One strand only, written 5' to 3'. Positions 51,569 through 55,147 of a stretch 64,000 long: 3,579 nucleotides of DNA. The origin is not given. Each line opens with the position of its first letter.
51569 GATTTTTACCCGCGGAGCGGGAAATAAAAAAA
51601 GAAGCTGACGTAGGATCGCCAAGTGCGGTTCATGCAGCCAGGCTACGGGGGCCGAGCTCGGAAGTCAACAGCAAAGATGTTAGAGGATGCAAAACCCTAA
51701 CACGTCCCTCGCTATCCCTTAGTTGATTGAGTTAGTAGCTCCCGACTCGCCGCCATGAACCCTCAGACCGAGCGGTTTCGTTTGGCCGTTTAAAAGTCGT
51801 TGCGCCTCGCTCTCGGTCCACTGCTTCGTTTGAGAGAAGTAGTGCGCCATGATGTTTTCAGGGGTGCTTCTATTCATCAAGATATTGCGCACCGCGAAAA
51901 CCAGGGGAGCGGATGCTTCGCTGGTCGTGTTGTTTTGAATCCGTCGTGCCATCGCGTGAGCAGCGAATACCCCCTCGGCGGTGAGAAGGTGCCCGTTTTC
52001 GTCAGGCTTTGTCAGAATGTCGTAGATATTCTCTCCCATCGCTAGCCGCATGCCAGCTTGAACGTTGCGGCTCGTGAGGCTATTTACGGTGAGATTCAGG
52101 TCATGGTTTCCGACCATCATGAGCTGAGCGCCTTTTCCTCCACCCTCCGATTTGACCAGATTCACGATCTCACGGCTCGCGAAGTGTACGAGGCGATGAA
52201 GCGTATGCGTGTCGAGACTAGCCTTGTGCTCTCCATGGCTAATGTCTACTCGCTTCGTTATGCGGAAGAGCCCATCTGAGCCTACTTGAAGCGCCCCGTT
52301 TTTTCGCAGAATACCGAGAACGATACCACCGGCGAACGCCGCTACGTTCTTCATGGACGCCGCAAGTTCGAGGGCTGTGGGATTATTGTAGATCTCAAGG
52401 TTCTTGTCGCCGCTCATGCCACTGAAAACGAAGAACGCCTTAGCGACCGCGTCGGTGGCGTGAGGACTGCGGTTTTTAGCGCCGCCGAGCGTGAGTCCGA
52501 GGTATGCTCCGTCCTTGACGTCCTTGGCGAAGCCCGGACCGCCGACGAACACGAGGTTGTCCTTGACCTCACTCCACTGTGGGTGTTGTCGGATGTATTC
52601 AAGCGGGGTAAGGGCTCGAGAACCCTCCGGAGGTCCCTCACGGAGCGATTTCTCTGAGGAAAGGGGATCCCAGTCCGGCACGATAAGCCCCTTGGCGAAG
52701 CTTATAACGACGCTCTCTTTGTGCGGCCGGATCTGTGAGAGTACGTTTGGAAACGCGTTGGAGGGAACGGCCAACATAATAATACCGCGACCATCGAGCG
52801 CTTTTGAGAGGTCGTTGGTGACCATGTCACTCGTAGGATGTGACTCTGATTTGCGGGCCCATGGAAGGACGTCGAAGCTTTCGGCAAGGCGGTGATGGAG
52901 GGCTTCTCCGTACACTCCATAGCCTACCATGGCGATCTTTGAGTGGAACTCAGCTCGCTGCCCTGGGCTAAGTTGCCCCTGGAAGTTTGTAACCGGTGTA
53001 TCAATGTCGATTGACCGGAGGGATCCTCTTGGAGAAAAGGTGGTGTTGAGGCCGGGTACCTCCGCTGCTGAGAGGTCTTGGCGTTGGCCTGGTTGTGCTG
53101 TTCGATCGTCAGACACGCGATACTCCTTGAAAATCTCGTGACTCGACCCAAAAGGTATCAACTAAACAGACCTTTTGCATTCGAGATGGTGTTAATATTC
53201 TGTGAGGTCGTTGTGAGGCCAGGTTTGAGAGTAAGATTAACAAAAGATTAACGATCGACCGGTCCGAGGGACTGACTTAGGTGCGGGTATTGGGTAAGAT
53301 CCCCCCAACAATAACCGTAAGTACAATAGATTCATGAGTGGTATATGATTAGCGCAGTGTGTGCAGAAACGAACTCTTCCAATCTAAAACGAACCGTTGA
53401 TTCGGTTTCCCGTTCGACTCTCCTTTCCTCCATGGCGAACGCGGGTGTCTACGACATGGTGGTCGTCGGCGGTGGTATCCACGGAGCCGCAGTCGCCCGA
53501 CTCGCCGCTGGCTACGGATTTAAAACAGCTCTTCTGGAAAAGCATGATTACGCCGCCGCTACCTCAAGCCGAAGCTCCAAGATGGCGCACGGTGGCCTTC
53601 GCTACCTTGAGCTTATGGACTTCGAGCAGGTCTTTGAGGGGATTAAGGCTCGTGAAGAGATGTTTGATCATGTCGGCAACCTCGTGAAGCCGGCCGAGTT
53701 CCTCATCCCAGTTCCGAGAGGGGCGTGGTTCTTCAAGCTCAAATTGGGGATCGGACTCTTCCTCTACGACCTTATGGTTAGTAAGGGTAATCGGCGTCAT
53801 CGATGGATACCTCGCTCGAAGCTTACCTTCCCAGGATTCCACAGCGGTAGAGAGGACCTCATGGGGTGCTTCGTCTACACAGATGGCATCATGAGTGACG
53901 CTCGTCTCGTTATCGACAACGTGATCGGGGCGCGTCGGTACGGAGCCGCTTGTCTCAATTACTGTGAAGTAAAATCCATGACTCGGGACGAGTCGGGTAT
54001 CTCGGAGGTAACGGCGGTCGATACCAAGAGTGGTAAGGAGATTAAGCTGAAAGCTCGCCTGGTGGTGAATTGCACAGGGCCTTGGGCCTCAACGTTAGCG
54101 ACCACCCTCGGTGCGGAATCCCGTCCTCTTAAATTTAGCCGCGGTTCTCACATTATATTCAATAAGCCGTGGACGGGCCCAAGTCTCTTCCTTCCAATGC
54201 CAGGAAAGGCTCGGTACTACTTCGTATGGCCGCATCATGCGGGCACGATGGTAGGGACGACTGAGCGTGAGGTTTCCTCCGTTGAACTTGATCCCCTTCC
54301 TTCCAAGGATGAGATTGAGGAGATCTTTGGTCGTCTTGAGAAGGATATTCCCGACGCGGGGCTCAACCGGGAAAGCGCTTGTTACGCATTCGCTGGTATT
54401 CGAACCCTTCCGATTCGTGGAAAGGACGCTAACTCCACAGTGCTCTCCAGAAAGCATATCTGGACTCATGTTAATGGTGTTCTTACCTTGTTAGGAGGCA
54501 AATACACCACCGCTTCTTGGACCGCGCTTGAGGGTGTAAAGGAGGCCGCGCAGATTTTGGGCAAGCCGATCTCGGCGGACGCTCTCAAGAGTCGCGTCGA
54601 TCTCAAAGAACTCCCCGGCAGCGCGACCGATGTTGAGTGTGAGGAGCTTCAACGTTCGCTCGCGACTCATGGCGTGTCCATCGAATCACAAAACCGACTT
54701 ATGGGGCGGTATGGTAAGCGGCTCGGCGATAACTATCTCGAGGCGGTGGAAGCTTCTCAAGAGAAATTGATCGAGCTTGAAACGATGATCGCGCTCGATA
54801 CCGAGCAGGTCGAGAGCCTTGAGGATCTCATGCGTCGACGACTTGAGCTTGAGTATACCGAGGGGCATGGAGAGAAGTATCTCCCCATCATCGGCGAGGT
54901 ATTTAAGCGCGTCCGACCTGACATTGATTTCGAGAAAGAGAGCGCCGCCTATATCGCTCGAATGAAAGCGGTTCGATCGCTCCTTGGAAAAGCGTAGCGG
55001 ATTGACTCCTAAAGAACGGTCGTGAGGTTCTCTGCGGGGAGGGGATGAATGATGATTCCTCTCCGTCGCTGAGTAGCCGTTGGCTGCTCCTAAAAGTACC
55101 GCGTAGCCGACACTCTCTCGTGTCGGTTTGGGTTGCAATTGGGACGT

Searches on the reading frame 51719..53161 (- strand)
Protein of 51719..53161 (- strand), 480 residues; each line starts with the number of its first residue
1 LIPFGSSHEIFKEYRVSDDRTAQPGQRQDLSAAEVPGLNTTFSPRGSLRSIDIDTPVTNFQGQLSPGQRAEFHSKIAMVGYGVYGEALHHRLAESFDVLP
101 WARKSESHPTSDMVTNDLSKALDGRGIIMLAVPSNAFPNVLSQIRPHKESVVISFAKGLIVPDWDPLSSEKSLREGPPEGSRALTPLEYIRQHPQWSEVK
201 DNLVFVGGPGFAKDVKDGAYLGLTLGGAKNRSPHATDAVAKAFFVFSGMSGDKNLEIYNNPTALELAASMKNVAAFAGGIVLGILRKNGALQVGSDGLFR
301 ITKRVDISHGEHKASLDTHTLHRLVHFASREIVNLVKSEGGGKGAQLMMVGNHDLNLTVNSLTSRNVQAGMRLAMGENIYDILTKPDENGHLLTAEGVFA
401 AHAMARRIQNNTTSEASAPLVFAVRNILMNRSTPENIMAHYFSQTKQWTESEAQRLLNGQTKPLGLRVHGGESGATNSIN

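Call 3: search_protein_families(library=pfam, proteins=[window:51719-53161:-], max_evalue=0.01)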
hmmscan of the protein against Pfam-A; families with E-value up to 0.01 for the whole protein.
window:51719-53161:- (480 aa): 4 families
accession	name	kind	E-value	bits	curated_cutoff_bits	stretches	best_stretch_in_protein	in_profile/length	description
PF07479.19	NAD_Gly3P_dh_C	-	3.1e-13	50.5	25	1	321-438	32-141/142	NAD-dependent glycerol-3-phosphate dehydrogenase C-terminus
PF01210.29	NAD_Gly3P_dh_N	-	2.6e-09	37.7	23.1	1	113-225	58-150/158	NAD-dependent glycerol-3-phosphate dehydrogenase N-terminus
PF03807.23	F420_oxidored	-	1.7e-05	25.8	21.6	1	75-157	1-93/94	NADP oxidoreductase coenzyme F420-dependent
PF20618.3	GPD_NAD_C_bact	-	0.00018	22.4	27.6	1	354-421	5-63/66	Bacterial GPD, NAD-dependent C-terminal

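Call 4: search_protein_families(library=ncbifam, proteins=[window:51719-53161:-], max_evalue=0.01)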
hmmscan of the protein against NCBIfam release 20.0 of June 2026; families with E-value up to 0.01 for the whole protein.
window:51719-53161:- (480 aa): 14 families
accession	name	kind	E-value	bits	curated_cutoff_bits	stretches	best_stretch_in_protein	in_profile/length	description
NF000942.0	PRK00094.1-4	subfamily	8.3e-22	77.8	257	2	330-446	221-329/334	NAD(P)H-dependent glycerol-3-phosphate dehydrogenase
NF000940.0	PRK00094.1-2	subfamily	8.1e-18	65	202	2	108-284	53-201/330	NAD(P)H-dependent glycerol-3-phosphate dehydrogenase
NF000943.0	PRK00094.2-1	equivalog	4.6e-15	56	400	1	339-436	199-288/296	NAD(P)H-dependent glycerol-3-phosphate dehydrogenase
NF011212.0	PRK14619.1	equivalog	5.1e-15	55.5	377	1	321-440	187-298/309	NAD(P)H-dependent glycerol-3-phosphate dehydrogenase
NF000941.0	PRK00094.1-3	equivalog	3.5e-14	52.8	423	2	331-444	222-327/336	NAD(P)H-dependent glycerol-3-phosphate dehydrogenase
NF011211.0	PRK14618.1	equivalog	6.1e-11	42.1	489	1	109-162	59-110/328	NAD(P)H-dependent glycerol-3-phosphate dehydrogenase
NF000946.0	PRK00094.2-4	equivalog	2.3e-10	40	455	2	114-159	64-111/342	NAD(P)H-dependent glycerol-3-phosphate dehydrogenase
TIGR03376.1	glycerol3P_DH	equivalog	8.2e-09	35.1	285.5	1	205-303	143-238/342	glycerol-3-phosphate dehydrogenase (NAD(+))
NF000944.0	PRK00094.2-2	equivalog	1.3e-08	34.1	603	1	115-159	81-126/371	NAD(P)H-dependent glycerol-3-phosphate dehydrogenase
NF009098.0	PRK12439.1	equivalog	1.6e-08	34.3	436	1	325-437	219-323/341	NAD(P)H-dependent glycerol-3-phosphate dehydrogenase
NF000939.0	PRK00094.1-1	equivalog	2.1e-08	33.6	473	1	108-158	59-111/339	NAD(P)H-dependent glycerol-3-phosphate dehydrogenase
NF000945.0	PRK00094.2-3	equivalog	4.1e-07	30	491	0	198-281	131-206/352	NAD(P)H-dependent glycerol-3-phosphate dehydrogenase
NF011213.0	PRK14620.1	equivalog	5.4e-05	22.5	478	0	354-386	245-277/326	NAD(P)H-dependent glycerol-3-phosphate dehydrogenase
NF000947.0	PRK00094.2-5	equivalog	0.00026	20.5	251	0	324-385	215-279/323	NAD(P)H-dependent glycerol-3-phosphate dehydrogenase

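Call 54: find_homologous_proteins(query=window:51719-53161:-, max_evalue=1e-10)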
Query window:51719-53161:- (480 aa): 24 proteins with E <= 1e-10 among 8000 candidates.
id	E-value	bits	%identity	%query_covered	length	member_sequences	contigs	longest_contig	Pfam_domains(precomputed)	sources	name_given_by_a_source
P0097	3.7e-274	927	88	97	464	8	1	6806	PF07479.20,PF01210.30,PF03807.24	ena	-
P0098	2.1e-271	918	89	97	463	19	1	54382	PF07479.20,PF01210.30,PF03807.24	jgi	jgi:glycerol-3-phosphate dehydrogenase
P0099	4.6e-268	907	86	97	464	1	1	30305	PF07479.20,PF01210.30,PF03807.24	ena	-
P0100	1.9e-266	902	86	97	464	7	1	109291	PF07479.20,PF01210.30,PF03807.24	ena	-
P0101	2.7e-255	865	84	97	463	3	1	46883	PF07479.20,PF01210.30,PF03807.24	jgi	jgi:glycerol-3-phosphate dehydrogenase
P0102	7.3e-249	844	82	95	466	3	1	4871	PF07479.20,PF01210.30,PF03807.24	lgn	-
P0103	2.2e-239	813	78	97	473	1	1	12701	PF07479.20,PF01210.30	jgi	jgi:glycerol-3-phosphate dehydrogenase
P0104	2.4e-231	786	76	97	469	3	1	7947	PF07479.20,PF01210.30,PF03807.24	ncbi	-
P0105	1.0e-219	748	74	96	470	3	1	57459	PF07479.20,PF01210.30,PF03807.24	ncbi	ncbi:MAG: hypothetical protein RL518_2532 [Pseudomonadota bacterium]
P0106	2.4e-217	740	73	91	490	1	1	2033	PF07479.20,PF01210.30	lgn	-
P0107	4.8e-214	729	80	84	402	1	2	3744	PF20618.4,PF07479.20,PF01210.30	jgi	jgi:glycerol-3-phosphate dehydrogenase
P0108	1.0e-208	712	70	93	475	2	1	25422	PF07479.20,PF01210.30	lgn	-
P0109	2.4e-204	697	70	90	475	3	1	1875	PF07479.20,PF01210.30,PF03807.24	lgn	-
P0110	1.1e-203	695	70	90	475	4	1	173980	PF07479.20,PF01210.30,PF03807.24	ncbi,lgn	-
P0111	6.8e-200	683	70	88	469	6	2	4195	PF20618.4,PF07479.20,PF01210.30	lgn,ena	-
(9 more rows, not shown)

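Call 55: find_encoding_contigs(protein=P0098, flank=10000, max_places=1)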
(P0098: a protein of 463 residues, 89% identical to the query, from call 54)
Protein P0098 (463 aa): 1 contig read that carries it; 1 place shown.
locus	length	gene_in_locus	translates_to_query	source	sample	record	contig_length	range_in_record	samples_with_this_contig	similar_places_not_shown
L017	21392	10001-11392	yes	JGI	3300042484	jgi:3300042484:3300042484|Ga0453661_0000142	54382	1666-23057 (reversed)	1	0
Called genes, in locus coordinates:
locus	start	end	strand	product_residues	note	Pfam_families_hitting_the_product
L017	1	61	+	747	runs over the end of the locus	PF18072:FGAR-AT_linker, PF00586:AIRS, PF02769:AIRS_C, PF00586:AIRS, PF02769:AIRS_C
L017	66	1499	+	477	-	PF13230:GATase_4 (weak), PF13522:GATase_6, PF13537:GATase_7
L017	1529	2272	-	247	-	-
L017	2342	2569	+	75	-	-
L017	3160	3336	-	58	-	-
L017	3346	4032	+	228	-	PF13404:HTH_AsnC-type (weak), PF12840:HTH_20 (faint), PF01037:AsnC_trans_reg (weak)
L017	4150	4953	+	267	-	PF00149:Metallophos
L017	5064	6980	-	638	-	PF08843:AbiEii (weak)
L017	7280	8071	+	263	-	PF00149:Metallophos, PF12850:Metallophos_2 (weak)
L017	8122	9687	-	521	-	PF01266:DAO, PF01494:FAD_binding_3 (weak), PF16901:DAO_C (faint)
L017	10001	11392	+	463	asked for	PF03807:F420_oxidored (weak), PF01210:NAD_Gly3P_dh_N (weak), PF07479:NAD_Gly3P_dh_C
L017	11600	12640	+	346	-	PF00793:DAHP_synth_1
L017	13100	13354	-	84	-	-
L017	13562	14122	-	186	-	PF04366:Ysc84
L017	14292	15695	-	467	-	PF02321:OEP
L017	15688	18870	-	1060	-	PF00873:ACR_tran, PF03176:MMPL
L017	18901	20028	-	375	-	PF25917:BSH_RND, PF25973:BSH_CzcB (faint), PF25876:HH_MFP_RND, PF25944:Beta-barrel_RND, PF25967:RND-MFP_C (weak), PF25975:CzcB_C (weak), PF25989:YknX_C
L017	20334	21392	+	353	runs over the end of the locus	-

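Call 56: find_encoding_contigs(protein=P0110, flank=10000, max_places=1)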
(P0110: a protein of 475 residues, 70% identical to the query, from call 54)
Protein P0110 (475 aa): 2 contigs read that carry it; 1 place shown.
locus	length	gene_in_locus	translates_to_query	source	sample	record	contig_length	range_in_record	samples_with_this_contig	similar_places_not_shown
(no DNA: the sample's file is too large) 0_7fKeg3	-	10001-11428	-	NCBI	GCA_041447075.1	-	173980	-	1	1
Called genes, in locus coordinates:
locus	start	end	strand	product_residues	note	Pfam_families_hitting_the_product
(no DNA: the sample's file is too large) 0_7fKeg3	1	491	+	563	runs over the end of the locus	PF01210:NAD_Gly3P_dh_N, PF07479:NAD_Gly3P_dh_C, PF20618:GPD_NAD_C_bact (weak)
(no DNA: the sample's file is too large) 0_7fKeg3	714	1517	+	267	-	PF00149:Metallophos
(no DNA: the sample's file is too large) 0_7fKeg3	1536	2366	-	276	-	PF01467:CTP_transf_like (weak)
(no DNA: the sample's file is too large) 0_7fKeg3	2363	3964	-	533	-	-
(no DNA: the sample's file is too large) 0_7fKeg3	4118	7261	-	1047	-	PF00884:Sulfatase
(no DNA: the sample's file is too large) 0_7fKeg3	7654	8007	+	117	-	-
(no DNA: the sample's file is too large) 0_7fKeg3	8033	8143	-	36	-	-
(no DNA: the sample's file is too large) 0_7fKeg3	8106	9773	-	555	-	PF01494:FAD_binding_3, PF00890:FAD_binding_2 (faint), PF01266:DAO, PF12831:FAD_oxidored (faint)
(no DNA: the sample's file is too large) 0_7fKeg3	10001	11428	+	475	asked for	PF03807:F420_oxidored (faint), PF01210:NAD_Gly3P_dh_N (weak), PF07479:NAD_Gly3P_dh_C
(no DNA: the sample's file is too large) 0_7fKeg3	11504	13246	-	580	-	-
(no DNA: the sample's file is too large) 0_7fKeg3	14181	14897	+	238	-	PF13441:Gly-zipper_YMGG, PF00691:OmpA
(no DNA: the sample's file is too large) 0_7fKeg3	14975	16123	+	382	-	PF00108:Thiolase_N, PF02803:Thiolase_C, PF22691:Thiolase_C_1 (faint)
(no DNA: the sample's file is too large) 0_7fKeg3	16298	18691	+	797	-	PF02534:T4SS-DNA_transf, PF10412:TrwB_AAD_bind, PF12696:TraG-D_C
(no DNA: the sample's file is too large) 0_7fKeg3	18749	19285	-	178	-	PF00255:GSHPx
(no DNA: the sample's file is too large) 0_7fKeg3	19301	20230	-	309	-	PF01545:Cation_efflux, PF16916:ZT_dimer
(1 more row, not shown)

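Call 72: search_protein_families(library=ncbifam, proteins=[L017:7280-8071:+, L017:4150-4953:+], max_evalue=0.001)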
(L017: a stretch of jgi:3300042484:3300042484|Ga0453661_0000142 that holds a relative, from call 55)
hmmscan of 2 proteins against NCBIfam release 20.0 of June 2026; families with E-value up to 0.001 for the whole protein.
L017:7280-8071:+ (263 aa): 2 families
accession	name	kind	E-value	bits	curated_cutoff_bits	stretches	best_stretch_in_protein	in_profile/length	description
NF008359.0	PRK11148.1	equivalog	3.5e-27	95.6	225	1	8-241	17-239/275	3',5'-cyclic-AMP phosphodiesterase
NF050112.1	PhdiestSpdARhizob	equivalog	5.2e-24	85.3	400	1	11-218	5-211/264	2', 3'cyclic nucleotide phosphodiesterase SpdA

L017:4150-4953:+ (267 aa): 4 families
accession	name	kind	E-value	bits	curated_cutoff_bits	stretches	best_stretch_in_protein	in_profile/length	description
NF050112.1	PhdiestSpdARhizob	equivalog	3.7e-11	43.2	400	1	35-229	30-218/264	2', 3'cyclic nucleotide phosphodiesterase SpdA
NF008359.0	PRK11148.1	equivalog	9.4e-11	41.7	225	1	36-222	47-218/275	3',5'-cyclic-AMP phosphodiesterase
TIGR03767.1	P_acnes_RR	hypoth_equivalog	1.3e-05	24.1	330.75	1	113-217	294-398/496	TIGR03767 family metallophosphoesterase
TIGR04123.1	P_estr_lig_assc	hypoth_equivalog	0.00021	20.8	150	0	5-100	25-116/207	ligase-associated DNA damage response endonuclease PdeM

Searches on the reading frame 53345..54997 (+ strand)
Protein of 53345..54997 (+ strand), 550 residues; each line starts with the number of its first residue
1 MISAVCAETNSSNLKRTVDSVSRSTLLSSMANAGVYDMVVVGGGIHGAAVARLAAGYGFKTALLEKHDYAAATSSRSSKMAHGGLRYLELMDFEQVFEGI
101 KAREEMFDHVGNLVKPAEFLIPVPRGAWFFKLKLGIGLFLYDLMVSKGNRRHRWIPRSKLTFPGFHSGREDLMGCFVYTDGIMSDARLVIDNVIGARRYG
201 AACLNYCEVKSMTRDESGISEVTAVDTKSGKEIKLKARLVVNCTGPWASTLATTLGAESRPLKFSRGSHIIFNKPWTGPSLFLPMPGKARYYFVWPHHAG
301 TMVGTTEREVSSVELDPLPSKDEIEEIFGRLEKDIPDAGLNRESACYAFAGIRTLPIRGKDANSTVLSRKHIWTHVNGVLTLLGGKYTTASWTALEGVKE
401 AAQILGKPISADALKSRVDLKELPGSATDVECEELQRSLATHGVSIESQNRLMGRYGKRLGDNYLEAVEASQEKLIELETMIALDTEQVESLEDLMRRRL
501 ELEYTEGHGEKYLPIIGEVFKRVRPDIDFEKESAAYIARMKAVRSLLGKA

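Call 3: search_protein_families(library=pfam, proteins=[window:53345-54997:+], max_evalue=0.01)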
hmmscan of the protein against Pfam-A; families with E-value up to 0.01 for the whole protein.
window:53345-54997:+ (550 aa): 7 families
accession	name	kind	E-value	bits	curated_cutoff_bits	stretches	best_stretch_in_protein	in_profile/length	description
PF01266.30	DAO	-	1.4e-42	147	27.9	1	37-387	1-349/353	FAD dependent oxidoreductase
PF01494.25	FAD_binding_3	-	1e-07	32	22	1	37-259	3-171/349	FAD binding domain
PF16901.10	DAO_C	-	3.1e-05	24.3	31.4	1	423-521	8-116/126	C-terminal domain of alpha-glycerophosphate oxidase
PF12831.13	FAD_oxidored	-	6.6e-05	22.8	27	0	37-69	1-33/416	FAD dependent oxidoreductase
PF13450.12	NAD_binding_8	-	8.9e-05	23.1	21.9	1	40-73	1-34/68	NAD(P)-binding Rossmann-like domain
PF07992.20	Pyr_redox_2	-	0.0006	19.8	26.1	0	36-69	1-176/291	Pyridine nucleotide-disulphide oxidoreductase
PF00890.30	FAD_binding_2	-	0.0017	18.1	20.4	0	37-85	1-45/414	FAD binding domain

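Call 4: search_protein_families(library=ncbifam, proteins=[window:53345-54997:+], max_evalue=0.01)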
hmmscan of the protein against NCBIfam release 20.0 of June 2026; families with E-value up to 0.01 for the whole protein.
window:53345-54997:+ (550 aa): 34 families (the best 25 are shown)
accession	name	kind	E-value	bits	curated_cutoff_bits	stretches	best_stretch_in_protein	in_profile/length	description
NF008899.0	PRK12266.1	equivalog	8.1e-67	225.8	360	1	33-502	4-480/508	glycerol-3-phosphate dehydrogenase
NF009906.0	PRK13369.1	equivalog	1.4e-62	211.9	352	1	33-501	4-478/502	glycerol-3-phosphate dehydrogenase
NF033461.1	glycerol3P_ox_1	equivalog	1.5e-47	162.2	840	1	22-355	6-348/607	type 1 glycerol-3-phosphate oxidase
TIGR03377.1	glycerol3P_GlpA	equivalog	2e-38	132.2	552.8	2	171-498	127-452/530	anaerobic glycerol-3-phosphate dehydrogenase subunit GlpA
NF008313.0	PRK11101.1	equivalog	8.4e-26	90.6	425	2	171-498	136-462/548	anaerobic glycerol-3-phosphate dehydrogenase subunit A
NF033460.1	glycerol3P_ox_II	equivalog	3.1e-12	46.3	460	2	36-85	2-52/361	type 2 glycerol-3-phosphate oxidase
NF008425.0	PRK11259.1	equivalog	2.7e-08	33.2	257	1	161-258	126-215/377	N-methyl-L-tryptophan oxidase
TIGR02032.1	GG-red-SF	subfamily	8.2e-08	32.3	158.8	1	36-69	1-34/297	geranylgeranyl reductase family protein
TIGR02352.1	thiamin_ThiO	equivalog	8e-07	28.5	250.8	1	38-75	1-38/351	glycine oxidase ThiO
NF004829.0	PRK06183.1-3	subfamily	6.9e-06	25.1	390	0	32-68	5-41/520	bifunctional 3-(3-hydroxy-phenyl)propionate/3-hydroxycinnamic acid hydroxylase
NF004991.0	PRK06370.1-3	subfamily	2.1e-05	23.2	620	1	32-68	32-68/509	FAD-containing oxidoreductase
NF046068.1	AkvoneHdxseDnrF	equivalog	3.8e-05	22.8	650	0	196-321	119-240/439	aklavinone 12-hydroxylase DnrF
TIGR01377.1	soxA_mon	subfamily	0.00019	20.3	479.65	0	36-75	1-40/381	amino oxidase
NF041080.1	DGGGPL_reductase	equivalog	0.00023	20.2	580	0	36-68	2-34/447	digeranylgeranylglycerophospholipid reductase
NF009074.0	PRK12409.1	equivalog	0.00025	20.3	494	0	37-75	3-41/410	D-amino acid dehydrogenase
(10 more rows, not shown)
